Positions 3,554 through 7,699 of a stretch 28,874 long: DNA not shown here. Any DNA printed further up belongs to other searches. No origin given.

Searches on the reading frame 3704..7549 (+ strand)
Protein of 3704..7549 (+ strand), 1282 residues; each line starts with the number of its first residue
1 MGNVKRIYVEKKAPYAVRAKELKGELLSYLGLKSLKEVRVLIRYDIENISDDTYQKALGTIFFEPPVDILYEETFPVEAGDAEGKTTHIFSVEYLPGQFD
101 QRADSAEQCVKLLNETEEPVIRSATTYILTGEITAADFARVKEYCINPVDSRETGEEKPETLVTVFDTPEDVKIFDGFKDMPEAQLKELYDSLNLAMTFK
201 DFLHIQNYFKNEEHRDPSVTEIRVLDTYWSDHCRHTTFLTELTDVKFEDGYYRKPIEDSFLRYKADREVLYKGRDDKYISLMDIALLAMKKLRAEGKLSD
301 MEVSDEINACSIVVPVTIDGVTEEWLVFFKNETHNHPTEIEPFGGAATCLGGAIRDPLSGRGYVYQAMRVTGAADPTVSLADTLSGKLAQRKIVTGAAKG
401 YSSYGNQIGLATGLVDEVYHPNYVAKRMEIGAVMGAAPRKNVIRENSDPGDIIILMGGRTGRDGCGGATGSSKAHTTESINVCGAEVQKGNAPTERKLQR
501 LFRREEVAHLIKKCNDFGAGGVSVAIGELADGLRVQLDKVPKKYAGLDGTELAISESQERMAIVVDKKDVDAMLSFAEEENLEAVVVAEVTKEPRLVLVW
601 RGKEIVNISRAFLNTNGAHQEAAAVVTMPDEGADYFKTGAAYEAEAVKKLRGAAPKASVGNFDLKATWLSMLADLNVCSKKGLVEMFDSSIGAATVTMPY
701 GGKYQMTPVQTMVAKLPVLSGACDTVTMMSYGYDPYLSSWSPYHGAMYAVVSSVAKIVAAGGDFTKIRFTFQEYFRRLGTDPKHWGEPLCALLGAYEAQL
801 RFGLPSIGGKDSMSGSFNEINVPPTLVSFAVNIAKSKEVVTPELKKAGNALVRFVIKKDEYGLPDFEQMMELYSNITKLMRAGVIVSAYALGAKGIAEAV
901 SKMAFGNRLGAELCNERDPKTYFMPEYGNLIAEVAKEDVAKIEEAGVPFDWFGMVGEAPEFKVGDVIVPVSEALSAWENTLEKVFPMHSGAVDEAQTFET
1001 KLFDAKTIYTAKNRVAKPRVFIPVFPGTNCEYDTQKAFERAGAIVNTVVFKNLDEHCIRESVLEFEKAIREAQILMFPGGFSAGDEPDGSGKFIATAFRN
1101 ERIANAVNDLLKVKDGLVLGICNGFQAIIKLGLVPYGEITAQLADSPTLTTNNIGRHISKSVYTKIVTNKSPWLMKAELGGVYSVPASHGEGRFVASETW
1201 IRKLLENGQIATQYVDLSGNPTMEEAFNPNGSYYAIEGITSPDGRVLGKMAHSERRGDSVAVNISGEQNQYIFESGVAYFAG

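Call 9: search_protein_families(library=pfam, proteins=[window:3704-7549:+], max_evalue=0.01)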
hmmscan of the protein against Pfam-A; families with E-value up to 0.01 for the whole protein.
window:3704-7549:+ (1282 aa): 4 families
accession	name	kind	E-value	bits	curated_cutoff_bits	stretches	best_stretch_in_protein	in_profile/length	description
PF13507.12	GATase_5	-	9.6e-85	284.2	27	1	1017-1280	1-260/260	CobB/CobQ-like glutamine amidotransferase domain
PF02769.27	AIRS_C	-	1.9e-30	106.5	23.1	1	449-600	2-155/156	AIR synthase related protein, C-terminal domain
PF18072.6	FGAR-AT_linker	-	8.8e-10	39.4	26.6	1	186-235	1-49/50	Formylglycinamide ribonucleotide amidotransferase linker domain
PF00586.29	AIRS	-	0.00044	21.1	24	0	322-360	10-50/112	AIR synthase related protein, N-terminal domain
